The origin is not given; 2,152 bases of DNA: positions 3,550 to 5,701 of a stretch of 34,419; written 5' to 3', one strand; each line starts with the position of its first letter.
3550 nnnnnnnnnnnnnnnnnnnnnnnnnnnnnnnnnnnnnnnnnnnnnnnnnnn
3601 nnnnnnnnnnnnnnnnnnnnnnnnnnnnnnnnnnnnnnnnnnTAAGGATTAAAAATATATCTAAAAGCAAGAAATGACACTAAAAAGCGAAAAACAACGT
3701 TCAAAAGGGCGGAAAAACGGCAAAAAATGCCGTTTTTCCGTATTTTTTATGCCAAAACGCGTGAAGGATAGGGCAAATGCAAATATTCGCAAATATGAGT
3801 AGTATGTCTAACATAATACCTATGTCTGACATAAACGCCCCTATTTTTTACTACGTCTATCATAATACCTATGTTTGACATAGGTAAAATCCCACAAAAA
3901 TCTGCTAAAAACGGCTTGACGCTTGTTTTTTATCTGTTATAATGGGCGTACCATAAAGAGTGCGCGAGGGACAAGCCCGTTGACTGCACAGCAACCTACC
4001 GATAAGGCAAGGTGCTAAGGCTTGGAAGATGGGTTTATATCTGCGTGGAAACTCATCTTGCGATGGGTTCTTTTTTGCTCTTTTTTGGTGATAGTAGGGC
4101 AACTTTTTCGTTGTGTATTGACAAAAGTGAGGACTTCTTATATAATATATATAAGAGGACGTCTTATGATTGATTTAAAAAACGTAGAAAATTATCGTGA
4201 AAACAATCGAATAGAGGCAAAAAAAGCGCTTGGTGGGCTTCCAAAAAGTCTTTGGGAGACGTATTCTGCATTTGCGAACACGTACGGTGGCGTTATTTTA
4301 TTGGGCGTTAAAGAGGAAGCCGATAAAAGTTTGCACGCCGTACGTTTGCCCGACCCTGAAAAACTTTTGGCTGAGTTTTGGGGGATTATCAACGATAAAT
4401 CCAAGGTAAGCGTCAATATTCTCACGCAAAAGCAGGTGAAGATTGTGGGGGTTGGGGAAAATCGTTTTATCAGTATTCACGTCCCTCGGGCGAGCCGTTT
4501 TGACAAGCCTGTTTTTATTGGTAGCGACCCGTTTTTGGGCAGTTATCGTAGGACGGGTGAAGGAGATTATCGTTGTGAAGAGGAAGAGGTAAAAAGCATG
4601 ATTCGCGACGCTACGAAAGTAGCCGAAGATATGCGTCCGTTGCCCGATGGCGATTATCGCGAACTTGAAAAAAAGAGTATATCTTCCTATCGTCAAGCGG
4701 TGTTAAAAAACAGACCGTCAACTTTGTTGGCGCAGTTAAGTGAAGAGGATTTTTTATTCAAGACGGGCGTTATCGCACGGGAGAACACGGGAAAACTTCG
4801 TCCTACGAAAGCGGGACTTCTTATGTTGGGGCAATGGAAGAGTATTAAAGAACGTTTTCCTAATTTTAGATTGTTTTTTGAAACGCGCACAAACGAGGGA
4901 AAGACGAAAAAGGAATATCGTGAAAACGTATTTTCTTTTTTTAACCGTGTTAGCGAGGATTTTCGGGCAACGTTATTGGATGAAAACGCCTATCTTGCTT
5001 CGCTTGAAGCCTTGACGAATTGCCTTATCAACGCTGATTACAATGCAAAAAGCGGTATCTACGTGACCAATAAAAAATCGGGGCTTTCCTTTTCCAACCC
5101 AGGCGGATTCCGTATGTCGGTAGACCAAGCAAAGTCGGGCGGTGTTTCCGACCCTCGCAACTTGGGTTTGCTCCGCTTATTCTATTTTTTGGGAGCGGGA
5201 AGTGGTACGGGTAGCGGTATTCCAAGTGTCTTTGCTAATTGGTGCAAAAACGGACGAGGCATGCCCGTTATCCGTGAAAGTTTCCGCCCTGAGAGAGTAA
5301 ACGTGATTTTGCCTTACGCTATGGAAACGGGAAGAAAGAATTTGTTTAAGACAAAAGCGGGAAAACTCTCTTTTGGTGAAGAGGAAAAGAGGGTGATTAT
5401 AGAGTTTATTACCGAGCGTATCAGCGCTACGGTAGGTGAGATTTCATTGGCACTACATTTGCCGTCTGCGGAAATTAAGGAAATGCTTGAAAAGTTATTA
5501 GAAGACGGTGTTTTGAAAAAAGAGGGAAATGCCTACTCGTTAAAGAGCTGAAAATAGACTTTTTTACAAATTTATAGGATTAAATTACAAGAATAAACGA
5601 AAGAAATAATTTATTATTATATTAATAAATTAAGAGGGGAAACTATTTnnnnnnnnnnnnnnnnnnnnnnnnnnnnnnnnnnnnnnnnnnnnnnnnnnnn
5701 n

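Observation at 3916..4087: Apparently orphan SAM-I-superfamily riboswitch with its own promoter and terminator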

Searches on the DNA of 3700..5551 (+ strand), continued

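Call 78: search_with_rna_model(model_id=R1, sources=[window, L002, L086, L088, L089, L090, L091, L092, L094], max_evalue=0.001, make_alignment=true)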
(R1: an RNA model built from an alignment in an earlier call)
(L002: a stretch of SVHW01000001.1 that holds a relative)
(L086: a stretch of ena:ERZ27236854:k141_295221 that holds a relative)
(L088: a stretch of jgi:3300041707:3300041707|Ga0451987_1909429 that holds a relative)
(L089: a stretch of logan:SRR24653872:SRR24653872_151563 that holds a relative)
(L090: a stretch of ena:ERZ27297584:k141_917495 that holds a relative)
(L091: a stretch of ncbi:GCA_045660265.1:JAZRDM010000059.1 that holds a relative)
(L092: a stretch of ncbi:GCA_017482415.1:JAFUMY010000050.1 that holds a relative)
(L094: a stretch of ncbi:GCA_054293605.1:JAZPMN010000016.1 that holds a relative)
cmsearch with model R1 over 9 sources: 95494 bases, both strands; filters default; matches with E-value up to 0.001: 9.
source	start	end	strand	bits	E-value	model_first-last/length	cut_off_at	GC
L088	844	929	+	113.2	3.5e-27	1-86/86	no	0.5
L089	1461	1546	+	110.8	1.6e-26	1-86/86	no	0.51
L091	3837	3922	+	110.7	1.6e-26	1-86/86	no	0.48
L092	3836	3921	+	109.3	3.8e-26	1-86/86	no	0.5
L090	287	372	+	109.1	4.2e-26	1-86/86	no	0.45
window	3948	4034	+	107.8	9.6e-26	1-86/86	no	0.54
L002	12256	12342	+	107.5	1.2e-25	1-86/86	no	0.53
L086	16258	16343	+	107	1.5e-25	1-86/86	no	0.47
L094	3835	3918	+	83.4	2.7e-19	1-86/86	no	0.52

Alignment A8: 9 matches aligned to the model, 87 columns, each read 5' to 3' on its own strand. Consensus structure (alignment columns), stored with it:
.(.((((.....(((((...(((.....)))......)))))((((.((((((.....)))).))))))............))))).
